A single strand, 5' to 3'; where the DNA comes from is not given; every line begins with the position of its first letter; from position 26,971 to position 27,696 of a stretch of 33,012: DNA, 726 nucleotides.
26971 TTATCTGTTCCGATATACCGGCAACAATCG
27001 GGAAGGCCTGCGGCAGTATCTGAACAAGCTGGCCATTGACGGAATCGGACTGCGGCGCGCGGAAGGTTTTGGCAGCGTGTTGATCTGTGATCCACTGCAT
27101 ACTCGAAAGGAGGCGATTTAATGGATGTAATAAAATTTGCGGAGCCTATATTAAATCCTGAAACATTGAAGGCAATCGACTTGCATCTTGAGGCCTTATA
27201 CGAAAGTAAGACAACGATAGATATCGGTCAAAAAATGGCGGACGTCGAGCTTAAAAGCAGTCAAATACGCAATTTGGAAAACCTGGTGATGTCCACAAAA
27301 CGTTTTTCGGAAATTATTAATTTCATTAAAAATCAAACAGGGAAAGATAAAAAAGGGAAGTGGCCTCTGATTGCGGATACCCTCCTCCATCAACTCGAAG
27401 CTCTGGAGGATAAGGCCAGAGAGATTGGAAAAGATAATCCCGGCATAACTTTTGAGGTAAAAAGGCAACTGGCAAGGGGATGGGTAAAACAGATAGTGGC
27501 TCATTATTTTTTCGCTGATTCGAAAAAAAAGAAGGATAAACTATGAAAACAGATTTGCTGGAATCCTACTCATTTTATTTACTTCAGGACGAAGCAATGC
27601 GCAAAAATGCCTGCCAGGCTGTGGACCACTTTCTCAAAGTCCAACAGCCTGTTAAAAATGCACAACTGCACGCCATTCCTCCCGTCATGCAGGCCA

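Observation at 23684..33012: HD-less type III-D-like CRISPR effector operon whose only visible signalling output is a TIR-SAVED protein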

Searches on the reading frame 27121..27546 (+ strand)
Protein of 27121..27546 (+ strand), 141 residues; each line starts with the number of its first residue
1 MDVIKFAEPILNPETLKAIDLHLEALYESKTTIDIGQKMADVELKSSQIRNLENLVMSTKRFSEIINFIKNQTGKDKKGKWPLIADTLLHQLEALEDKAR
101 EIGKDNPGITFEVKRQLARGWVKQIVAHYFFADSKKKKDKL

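Call 6: search_protein_families(library=pfam, proteins=[window:27121-27546:+], max_evalue=0.1)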
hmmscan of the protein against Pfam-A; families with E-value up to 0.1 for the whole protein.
window:27121-27546:+ (141 aa): 1 family
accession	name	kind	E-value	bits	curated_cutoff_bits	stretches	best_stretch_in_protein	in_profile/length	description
PF04444.19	Dioxygenase_N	-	0.035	14.4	27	1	57-100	24-71/75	Catechol dioxygenase N terminus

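Call 7: search_protein_families(library=ncbifam, proteins=[window:27121-27546:+], max_evalue=0.1)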
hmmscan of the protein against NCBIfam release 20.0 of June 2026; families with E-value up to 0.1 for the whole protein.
window:27121-27546:+ (141 aa): 0 families

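Call 8: search_protein_families(library=padloc, proteins=[window:27121-27546:+], max_evalue=0.1)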
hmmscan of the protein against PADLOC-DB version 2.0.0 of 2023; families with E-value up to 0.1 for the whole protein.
window:27121-27546:+ (141 aa): 3 families
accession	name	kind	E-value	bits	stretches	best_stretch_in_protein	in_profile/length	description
PDLC01011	Csm2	-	1.7e-09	35.8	1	39-105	36-106/148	Csm2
PDLC01474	Csm2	-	8e-09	33.8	1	36-115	32-115/138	CAS-III-D; effector_SS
PDLC01503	Csm2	-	0.0041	15.4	1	37-80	19-62/116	CAS-III-D; effector_SS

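Call 40: search_solved_structures(query=window:27121-27546:+, max_evalue=10, show_alignments=2)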
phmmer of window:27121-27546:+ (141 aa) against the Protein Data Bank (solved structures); distinct sequences matched with E-value up to 10: 3.
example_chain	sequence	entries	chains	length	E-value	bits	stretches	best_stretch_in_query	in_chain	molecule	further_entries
2rkq_A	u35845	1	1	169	1.5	12.2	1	35-82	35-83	Peptidoglycan-recognition protein-SD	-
9gbi_G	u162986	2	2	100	1.7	12.1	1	91-136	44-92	Photosystem I reaction center subunit V, chloroplastic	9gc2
8w0p_A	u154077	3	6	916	1.8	12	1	10-77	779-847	RM.BsaXI | site-specific DNA-methyltransferase (adenine-specific)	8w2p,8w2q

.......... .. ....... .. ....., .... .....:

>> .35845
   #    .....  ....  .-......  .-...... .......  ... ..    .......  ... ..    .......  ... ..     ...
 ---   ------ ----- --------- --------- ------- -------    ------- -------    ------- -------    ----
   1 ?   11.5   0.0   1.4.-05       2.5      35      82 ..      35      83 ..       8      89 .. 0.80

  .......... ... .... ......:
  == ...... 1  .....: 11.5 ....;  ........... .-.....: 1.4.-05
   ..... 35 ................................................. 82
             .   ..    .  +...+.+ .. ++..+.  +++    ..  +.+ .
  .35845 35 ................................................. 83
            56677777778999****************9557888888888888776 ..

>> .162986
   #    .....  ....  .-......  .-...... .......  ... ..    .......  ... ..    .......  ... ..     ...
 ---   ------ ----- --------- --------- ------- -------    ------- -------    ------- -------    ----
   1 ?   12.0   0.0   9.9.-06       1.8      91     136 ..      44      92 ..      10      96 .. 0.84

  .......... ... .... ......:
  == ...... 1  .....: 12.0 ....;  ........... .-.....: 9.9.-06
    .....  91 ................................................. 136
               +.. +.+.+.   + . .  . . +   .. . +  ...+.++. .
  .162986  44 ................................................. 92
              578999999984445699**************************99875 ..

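Call 77: find_homologous_proteins(query=window:27121-27546:+, max_evalue=0.001)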
Query window:27121-27546:+ (141 aa): 31 proteins with E <= 0.001 among 51 candidates.
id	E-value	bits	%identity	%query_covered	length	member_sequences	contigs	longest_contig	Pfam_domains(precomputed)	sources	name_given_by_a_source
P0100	8.8e-85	299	99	100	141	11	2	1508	-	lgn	-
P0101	1.3e-80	286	94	100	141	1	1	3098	-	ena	-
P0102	6.4e-79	280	93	100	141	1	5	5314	-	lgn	-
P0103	6.9e-79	280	91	100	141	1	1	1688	-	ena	-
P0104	1.0e-77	276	92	99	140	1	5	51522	-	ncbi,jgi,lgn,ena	jgi:hypothetical protein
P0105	1.1e-77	276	92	99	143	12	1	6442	-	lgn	-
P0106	5.1e-75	268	90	98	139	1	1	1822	-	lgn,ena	-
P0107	9.0e-74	264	89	97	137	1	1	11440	-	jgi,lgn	jgi:hypothetical protein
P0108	2.3e-71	256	87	100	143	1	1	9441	-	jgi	-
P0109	2.4e-70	253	84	100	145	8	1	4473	-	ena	-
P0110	9.3e-70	251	82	99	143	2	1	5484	-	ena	-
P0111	2.0e-69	250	86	98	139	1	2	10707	-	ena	-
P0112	7.7e-69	248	82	98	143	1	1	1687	-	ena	-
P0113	1.4e-67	244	83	96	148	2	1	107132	-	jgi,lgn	jgi:hypothetical protein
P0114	2.9e-62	227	76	99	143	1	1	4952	-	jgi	jgi:archaellum component FlaC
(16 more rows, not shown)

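Call 90: predict_structure(alignment_id=A7)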
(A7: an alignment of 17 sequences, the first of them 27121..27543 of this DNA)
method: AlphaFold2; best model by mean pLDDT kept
length: 141 residues; sequences in the alignment: 17
mean_pLDDT: 91.7   pTM: 0.84
mean pLDDT of the five models: 91.7, 90.7, 90.5, 90.6, 90.0
residues with pLDDT >= 90: 113; 70-90: 19; 50-70: 3; < 50: 6
segments of 3 or more residues with pLDDT < 50: 1-6
pLDDT, mean of each block of 10 residues (from residue 1): 52 94 97 97 95 96 96 91 96 97 89 96 98 91 71
secondary structure, 60 per line:
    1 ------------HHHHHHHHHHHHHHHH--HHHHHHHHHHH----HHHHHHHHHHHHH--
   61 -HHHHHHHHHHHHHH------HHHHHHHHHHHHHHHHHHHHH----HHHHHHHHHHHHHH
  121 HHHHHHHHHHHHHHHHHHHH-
elements in order: H13-28 H31-41 H46-58 H62-75 H82-102 H107-140

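Call 94: fold_search(model_id=the predicted structure, library=pdb)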
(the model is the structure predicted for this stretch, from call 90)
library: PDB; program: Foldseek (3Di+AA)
matches with E <= 10: 201; with E <= 0.001: 0
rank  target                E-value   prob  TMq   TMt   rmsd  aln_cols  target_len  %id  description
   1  8bmw_B                1.8e-01  0.97  0.41  0.47   5.9       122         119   16  SsoCsm (released 2023-03-01)
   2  8bmw_E                3.4e-01  0.96  0.42  0.48   5.9       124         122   15  SsoCsm (released 2023-03-01)
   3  8s9x_A                6.1e-01  0.72  0.46  0.11   8.4       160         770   12  CRISPR-Cas type III-D effector complex bound to self-target RNA in a post-cleavage state (released 2024-04-24)
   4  8s9u_A                9.1e-01  0.51  0.40  0.12   8.0       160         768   12  CRISPR-Cas type III-D effector complex bound to a target RNA (released 2024-04-24)
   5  8s9t_A                1.1e+00  0.47  0.41  0.12   8.2       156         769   12  CRISPR-Cas type III-D effector complex (released 2024-04-24)
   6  8auw_D                1.2e+00  0.21  0.28  0.25  16.4       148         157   18  Cryo-EM structure of human BIRC6 in complex with SMAC. (released 2023-02-15)
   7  1x86_E                1.2e+00  0.08  0.19  0.11  19.5       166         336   16  Crystal Structure of the DH/PH domains of Leukemia-associated RhoGEF in complex with RhoA (released 2004-09-21)
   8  1n4k                  1.4e+00  0.09  0.20  0.11  16.3       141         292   14  Crystal structure of the inositol 1,4,5-trisphosphate receptor binding core in complex with IP3 (released 2002-12-25)
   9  9g9h_B                1.4e+00  0.51  0.40  0.43   5.5       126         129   12  CryoEM structure of Enterococcus italicus Csm-crRNA-CTR1 complex bound to pNppA3 and AMPNPP (released 2025-01-29)
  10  1cnt_3                1.4e+00  0.21  0.31  0.30  13.8       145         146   14  CILIARY NEUROTROPHIC FACTOR (released 1997-03-26)
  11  8s9v_A                1.5e+00  0.33  0.40  0.12   8.1       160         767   12  CRISPR-Cas type III-D effector complex bound to a self-target RNA in the pre-cleavage state (released 2024-04-24)
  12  7f4v_aL               1.7e+00  0.15  0.27  0.29  13.0       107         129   12  Cryo-EM structure of a primordial cyanobacterial photosystem I (released 2022-04-06)
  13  4tx5_B                1.8e+00  0.12  0.26  0.22  15.2       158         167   18  Crystal structure of Smac-DIABLO (in space group P65) (released 2015-07-15)
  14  6d7r_A                1.8e+00  0.08  0.21  0.16  18.1       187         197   10  Crystal structure of an inactivate variant of the quorum-sensing master regulator HapR from protease-deficient non-O1, (released 2018-05-30)
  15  8tmc_C                1.9e+00  0.13  0.26  0.13  13.4       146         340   15  Cryo-EM structure of CorA in complex with conformation-specific synthetic antibody C12 and 20 mM MgCl2, State MG20-2 (released 2025-02-12)
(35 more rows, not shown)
